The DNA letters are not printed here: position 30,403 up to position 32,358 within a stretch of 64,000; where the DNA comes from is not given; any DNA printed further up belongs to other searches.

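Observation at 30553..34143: Translationally coupled PafB-like/PafC-like WYL pair plus NERD-SF1 helicase on a mobile island: candidate uncharacterised sensor-effector (anti-phage or DNA-damage) system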

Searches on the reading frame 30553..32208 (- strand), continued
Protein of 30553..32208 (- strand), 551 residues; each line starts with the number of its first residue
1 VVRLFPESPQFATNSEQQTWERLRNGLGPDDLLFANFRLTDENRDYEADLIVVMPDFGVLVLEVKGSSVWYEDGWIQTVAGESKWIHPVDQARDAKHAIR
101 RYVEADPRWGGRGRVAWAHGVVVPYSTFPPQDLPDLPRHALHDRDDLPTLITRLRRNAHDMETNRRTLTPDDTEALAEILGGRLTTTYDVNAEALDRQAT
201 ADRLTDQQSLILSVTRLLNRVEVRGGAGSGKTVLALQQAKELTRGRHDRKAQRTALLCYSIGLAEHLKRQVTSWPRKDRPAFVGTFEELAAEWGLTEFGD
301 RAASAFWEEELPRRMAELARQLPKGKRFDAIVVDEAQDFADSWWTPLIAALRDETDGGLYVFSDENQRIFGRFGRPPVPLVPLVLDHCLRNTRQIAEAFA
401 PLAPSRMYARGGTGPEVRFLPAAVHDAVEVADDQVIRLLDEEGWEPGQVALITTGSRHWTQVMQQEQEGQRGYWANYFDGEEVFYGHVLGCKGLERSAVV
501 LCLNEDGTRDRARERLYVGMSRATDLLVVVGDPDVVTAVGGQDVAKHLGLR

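Call 51: search_dna_similar(query=window:30553-32208:-, collection=plasmids, mode=protein, max_rows=25, max_evalue=1e-20)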
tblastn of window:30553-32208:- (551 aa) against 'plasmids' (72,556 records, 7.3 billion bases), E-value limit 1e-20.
Records with a match: 12; places in all: 12; records where one place covers at least 80% of the query: 10.
Best place of each record, by identity: <60% 12.
By first word of the organism name: Rhizobium 5; Thermomicrobium 1; Shinella 1; Azospirillum 1; Sphingomonas 1; Burkholderia 1; Leisingera 1; Paracoccus 1.
By predicted mobility (MOB-suite, as given by PLSDB): non-mobilizable 6; conjugative 4; mobilizable 2.
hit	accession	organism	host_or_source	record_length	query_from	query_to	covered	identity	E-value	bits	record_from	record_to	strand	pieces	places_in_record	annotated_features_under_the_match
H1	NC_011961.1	Thermomicrobium roseum DSM 5159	-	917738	1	523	95%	29.7%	5e-38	157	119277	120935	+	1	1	NERD domain-containing protein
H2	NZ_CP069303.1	Shinella sp. PSBB067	monoisolate,Minnesota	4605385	38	523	88%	31.4%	6e-36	151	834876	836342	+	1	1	none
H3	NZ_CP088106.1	Rhizobium ruizarguesonis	cell culture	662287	1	523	95%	28.5%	4e-35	148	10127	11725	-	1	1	NERD domain-containing protein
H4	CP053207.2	Rhizobium leguminosarum bv. trifolii TA1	-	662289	1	523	95%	28.5%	4e-35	148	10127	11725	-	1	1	hypothetical protein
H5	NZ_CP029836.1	Azospirillum ramasamyi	single cell,Cow dung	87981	15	522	92%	29.0%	8e-34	144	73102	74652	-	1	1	NERD domain-containing protein/DEAD/DEAH box helicase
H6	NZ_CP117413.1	Sphingomonas naphthae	Single cell,Oil contaminated soil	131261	1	523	95%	27.9%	5e-27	124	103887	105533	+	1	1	UvrD-helicase domain-containing protein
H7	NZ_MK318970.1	Rhizobium rhizogenes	-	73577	14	523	93%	27.8%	1e-26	122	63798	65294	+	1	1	NERD domain-containing protein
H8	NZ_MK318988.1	Rhizobium rhizogenes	-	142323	14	523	93%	27.8%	1e-26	122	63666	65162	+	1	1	NERD domain-containing protein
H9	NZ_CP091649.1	Burkholderia aenigmatica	-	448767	45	523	87%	27.4%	5e-24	114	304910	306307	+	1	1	NERD domain-containing protein/DEAD/DEAH box helicase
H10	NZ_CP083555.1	Leisingera sp. S132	-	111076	44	523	87%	26.8%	3e-23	112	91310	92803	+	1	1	NERD domain-containing protein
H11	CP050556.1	Rhizobium leguminosarum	Vicia sativa,cell culture,root nodule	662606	1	395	72%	30.2%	4e-33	142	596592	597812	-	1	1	hypothetical protein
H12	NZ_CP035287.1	Paracoccus versutus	whole organism,soil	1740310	44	369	59%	30.4%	2e-22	109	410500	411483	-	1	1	none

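Call 52: search_dna_similar(query=window:30553-32208:-, collection=phages, mode=protein, max_rows=15, max_evalue=1e-10)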
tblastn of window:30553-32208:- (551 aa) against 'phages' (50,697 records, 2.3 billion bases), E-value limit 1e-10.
Records with a match: 1; places in all: 1; records where one place covers at least 80% of the query: 1.
Best place of each record, by identity: <60% 1.
By first word of the organism name: Bacteriophage 1.
By host as written in the record: - 1.
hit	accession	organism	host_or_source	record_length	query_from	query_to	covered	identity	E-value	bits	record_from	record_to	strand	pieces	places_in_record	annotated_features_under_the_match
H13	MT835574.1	Bacteriophage sp.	human fecal samples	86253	1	523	95%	44.3%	2e-108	362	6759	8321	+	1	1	record has no annotation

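Call 65: search_protein_families(library=pfam, proteins=[L084:7094-7831:-, L085:13979-14806:+], max_evalue=1)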
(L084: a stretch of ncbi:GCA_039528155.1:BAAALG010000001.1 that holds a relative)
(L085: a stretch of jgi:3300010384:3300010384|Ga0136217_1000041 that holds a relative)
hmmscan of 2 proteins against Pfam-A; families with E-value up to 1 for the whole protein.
L084:7094-7831:- (245 aa): 22 families
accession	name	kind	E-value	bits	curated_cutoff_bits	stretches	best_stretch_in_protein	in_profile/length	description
PF16729.10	DUF5067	-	3e-23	82.6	27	1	102-227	6-124/126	Domain of unknown function (DUF5067)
PF13828.11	DUF4190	-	1.7e-05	24.9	35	1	13-63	15-61/62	Domain of unknown function (DUF4190)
PF06687.17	SUR7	-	0.0084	16.2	29.6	1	5-76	102-171/201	SUR7/PalI family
PF04479.18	RTA1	-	0.0091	16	24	1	14-73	75-133/208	RTA1 like protein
PF08592.16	Anthrone_oxy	-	0.0092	16.6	27.3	1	23-80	15-69/106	Anthrone oxygenase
PF16079.10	Phage_holin_5_2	-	0.011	16.5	29.2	1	17-68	22-73/76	Phage holin family Hol44, in holin superfamily V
PF13858.11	DUF4199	-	0.016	16.1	32.3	1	8-68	20-84/165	Protein of unknown function (DUF4199)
PF20176.3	DUF6541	-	0.052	12.3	29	1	15-73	437-495/646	Family of unknown function (DUF6541)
PF17627.7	IncE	-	0.074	13.5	27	1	19-79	35-93/132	Inclusion membrane protein E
PF12704.14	MacB_PCD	-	0.081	13.6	27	1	46-94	3-47/207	MacB-like periplasmic core domain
PF02322.20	Cyt_bd_oxida_II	-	0.085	12.6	35.6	1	4-69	201-258/302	Cytochrome bd terminal oxidase subunit II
PF11611.13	DUF4352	-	0.1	13.3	25.9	1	153-235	44-119/122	Domain of unknown function (DUF4352)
PF25231.1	DUF7847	-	0.11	12.2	28.7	1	14-68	95-150/252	Domain of unknown function (DUF7847)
PF19733.4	DUF6223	-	0.14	12.9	27.4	1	17-67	7-59/98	Family of unknown function (DUF6223)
PF11992.13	TgpA_N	-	0.15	11.5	30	1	10-65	9-178/333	TgpA N-terminal domain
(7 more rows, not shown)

L085:13979-14806:+ (275 aa): 11 families
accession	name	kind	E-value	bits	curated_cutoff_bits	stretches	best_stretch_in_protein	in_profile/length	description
PF16729.10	DUF5067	-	6.2e-25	88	27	1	137-257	11-124/126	Domain of unknown function (DUF5067)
PF13828.11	DUF4190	-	6.6e-07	29.4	35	1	24-92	1-61/62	Domain of unknown function (DUF4190)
PF04479.18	RTA1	-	0.0033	17.5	24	1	43-102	75-133/208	RTA1 like protein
PF12704.14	MacB_PCD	-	0.012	16.3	27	1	75-123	3-47/207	MacB-like periplasmic core domain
PF25231.1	DUF7847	-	0.02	14.6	28.7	1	41-97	93-150/252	Domain of unknown function (DUF7847)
PF21827.1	New_glue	-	0.049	13.8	31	1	82-150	7-61/94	New glue protein family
PF04893.22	Yip1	-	0.058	13.7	28.6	1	28-91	107-172/173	Yip1 domain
PF24800.1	DUF7702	-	0.072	12.8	27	1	40-94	111-163/244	Domain of unknown function (DUF7702)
PF05767.17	Pox_A14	-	0.11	13.2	27.7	1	44-94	14-65/93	Poxvirus virion envelope protein A14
PF01242.24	PTPS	-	0.11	12.9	22.4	1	186-253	35-96/121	6-pyruvoyl tetrahydropterin synthase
PF08592.16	Anthrone_oxy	-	0.17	12.5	27.3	1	53-110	16-73/106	Anthrone oxygenase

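Call 68: predict_structure(alignment_id=A1)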
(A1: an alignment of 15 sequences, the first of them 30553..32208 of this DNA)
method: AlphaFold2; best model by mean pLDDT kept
length: 551 residues; sequences in the alignment: 15
mean_pLDDT: 74.3   pTM: 0.52
mean pLDDT of the five models: 74.3, 73.2, 69.9, 69.2, 66.6
residues with pLDDT >= 90: 135; 70-90: 247; 50-70: 73; < 50: 96
segments of 3 or more residues with pLDDT < 50: 183-229, 365-413
pLDDT, mean of each block of 10 residues (from residue 1): 84 83 93 86 74 93 82 70 77 90 85 85 87 84 92 92 81 89 40 36 37 39 45 76 78 88 83 90 90 83 70 87 87 74 79 73 47 27 29 31 32 65 93 96 92 90 87 84 87 78 78 66 76 83 70 59
secondary structure, 60 per line:
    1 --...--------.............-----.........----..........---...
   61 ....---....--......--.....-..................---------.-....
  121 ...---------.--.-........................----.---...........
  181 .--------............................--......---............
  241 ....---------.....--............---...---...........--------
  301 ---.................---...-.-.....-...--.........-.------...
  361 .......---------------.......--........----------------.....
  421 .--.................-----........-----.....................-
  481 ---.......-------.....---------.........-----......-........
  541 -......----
elements in order: E3-5 H14-26 E32-40 E45-54 E58-64 E68-71 E74-79 E82-86 H88-105 E117-123 E141-143 H144-161 H170-181 H190-217 E220-225 H229-244 E254-258 H261-272 E282-285 H286-292 H304-320 E330-334 H341-349 E358-363 H364-367 H383-389 H392-399 E416-421 H424-440 E449-453 H459-479 E484-487 E498-502 H512-520 E526-531 H533-540 H542-547

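Call 71: fold_search(model_id=the predicted structure, library=pdb)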
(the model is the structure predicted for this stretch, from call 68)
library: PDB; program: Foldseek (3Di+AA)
matches with E <= 10: 1308; with E <= 0.001: 196
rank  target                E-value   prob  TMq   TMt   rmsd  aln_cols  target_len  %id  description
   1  7zel_A                1.5e-12  1.00  0.32  0.23  23.3       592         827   15  Human SLFN11 dimer apoenzyme (released 2022-09-28)
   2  7zep_A                1.5e-11  1.00  0.32  0.22  23.3       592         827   16  Human SLFN11 E209A dimer (released 2022-09-28)
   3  9uie_B                4.2e-11  1.00  0.32  0.21  23.3       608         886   14  Electronic microscopy structure of human schlafen14-E211A dimer in complex with dsRNA (released 2025-08-06)
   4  9jr9_A                1.5e-10  1.00  0.30  0.20  23.4       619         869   14  Electronic microscopy structure of human schlafen14-E211A dimer (released 2025-08-06)
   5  9nyy_B                3.7e-10  1.00  0.31  0.22  21.9       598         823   13  Nucleic acid bound human SLFN14, State 1 (released 2025-07-09)
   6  9jr9_B                3.7e-10  1.00  0.30  0.21  23.0       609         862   15  Electronic microscopy structure of human schlafen14-E211A dimer (released 2025-08-06)
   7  2xzl_A                1.1e-09  1.00  0.32  0.24  12.1       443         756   17  Upf1-RNA complex (released 2011-03-30)
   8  2xzo_A                1.2e-09  1.00  0.33  0.30  12.3       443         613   14  Upf1 helicase - RNA complex (released 2011-03-30)
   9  9nyy_A                1.2e-09  1.00  0.29  0.21  22.9       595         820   14  Nucleic acid bound human SLFN14, State 1 (released 2025-07-09)
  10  4b3g_A                1.6e-09  1.00  0.32  0.29  13.1       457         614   16  crystal structure of Ighmbp2 helicase in complex with RNA (released 2012-09-26)
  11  4b3g_B                3.8e-09  1.00  0.30  0.28  12.2       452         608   15  crystal structure of Ighmbp2 helicase in complex with RNA (released 2012-09-26)
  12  4b3f                  5.4e-09  1.00  0.30  0.27  12.4       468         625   13  crystal structure of Ighmbp2 helicase (released 2012-09-26)
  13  2gk6_A                6.1e-09  1.00  0.30  0.28  12.8       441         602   15  Structural and Functional insights into the human Upf1 helicase core (released 2007-01-09)
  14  5ean_A                6.9e-09  1.00  0.32  0.18  18.4       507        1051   14  Crystal structure of Dna2 in complex with a 5' overhang DNA (released 2015-11-18)
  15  5eax_A                1.9e-08  1.00  0.32  0.18  16.6       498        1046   15  Crystal structure of Dna2 in complex with an ssDNA (released 2015-11-18)
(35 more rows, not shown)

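Call 77: find_encoding_contigs(protein=P0013, flank=8000, max_places=1)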
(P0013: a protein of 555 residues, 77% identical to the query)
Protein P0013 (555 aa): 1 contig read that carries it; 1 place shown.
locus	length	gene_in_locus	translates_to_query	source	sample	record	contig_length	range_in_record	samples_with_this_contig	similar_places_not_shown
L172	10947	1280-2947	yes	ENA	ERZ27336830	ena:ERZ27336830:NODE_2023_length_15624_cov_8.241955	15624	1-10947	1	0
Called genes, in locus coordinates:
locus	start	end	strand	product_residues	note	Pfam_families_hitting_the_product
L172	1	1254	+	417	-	?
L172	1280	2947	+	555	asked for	PF08378:NERD, PF13538:UvrD_C_2 (weak)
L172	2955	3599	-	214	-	-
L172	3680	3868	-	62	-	-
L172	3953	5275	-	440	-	PF00665:rve, PF24764:rva_4 (weak), PF13683:rve_3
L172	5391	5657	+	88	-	-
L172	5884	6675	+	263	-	PF01391:Collagen (weak)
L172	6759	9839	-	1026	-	PF01476:LysM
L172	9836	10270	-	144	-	PF07811:TadE (weak), PF13400:Tad (weak)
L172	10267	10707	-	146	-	PF07811:TadE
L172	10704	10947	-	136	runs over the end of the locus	PF07811:TadE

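Call 78: find_encoding_contigs(protein=P0016, flank=8000, max_places=1)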
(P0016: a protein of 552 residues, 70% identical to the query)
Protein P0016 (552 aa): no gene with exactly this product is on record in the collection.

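Call 84: search_protein_families(library=ncbifam, proteins=[L085:13637-13840:-], max_evalue=0.01)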
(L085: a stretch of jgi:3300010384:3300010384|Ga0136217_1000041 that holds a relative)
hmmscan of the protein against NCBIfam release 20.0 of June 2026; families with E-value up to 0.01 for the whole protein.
L085:13637-13840:- (68 aa): 0 families

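Call 87: search_protein_families(library=phrogs, proteins=[window:30553-32208:-, L085:13637-13840:-], max_evalue=0.001)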
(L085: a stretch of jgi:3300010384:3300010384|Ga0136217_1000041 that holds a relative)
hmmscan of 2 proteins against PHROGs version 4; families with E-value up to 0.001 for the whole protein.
window:30553-32208:- (551 aa): 1 family
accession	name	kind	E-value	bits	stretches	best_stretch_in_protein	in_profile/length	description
phrog_1967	-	DNA, RNA and nucleotide metabolism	2.3e-09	37.4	1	193-273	142-218/776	DNA helicase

L085:13637-13840:- (68 aa): 0 families

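Call 98: search_protein_families(library=padloc, proteins=[L085:13637-13840:-, L084:13779-17210:+], max_evalue=0.001)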
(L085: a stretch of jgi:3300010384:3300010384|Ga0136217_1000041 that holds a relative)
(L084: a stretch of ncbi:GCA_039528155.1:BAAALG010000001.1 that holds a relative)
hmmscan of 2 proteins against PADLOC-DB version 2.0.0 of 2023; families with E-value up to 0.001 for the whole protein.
L085:13637-13840:- (68 aa): 0 families

L084:13779-17210:+ (1143 aa): 5 families
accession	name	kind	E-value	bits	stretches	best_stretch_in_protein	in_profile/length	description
PDLC03920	MkoA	-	1.4e-47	160.7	2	843-1112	762-1073/1112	-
PDLC03921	MkoA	-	9.3e-33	111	2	854-1113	1278-1565/1607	-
PDLC03924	MkoC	-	3.7e-26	89.5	2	937-1107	768-936/1136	-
PDLC02895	DpdJ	-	6.5e-11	37.8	1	872-1125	193-464/2112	DpdJ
PDLC05009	PDC-S37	-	0.00022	17.1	0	872-908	938-974/1550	-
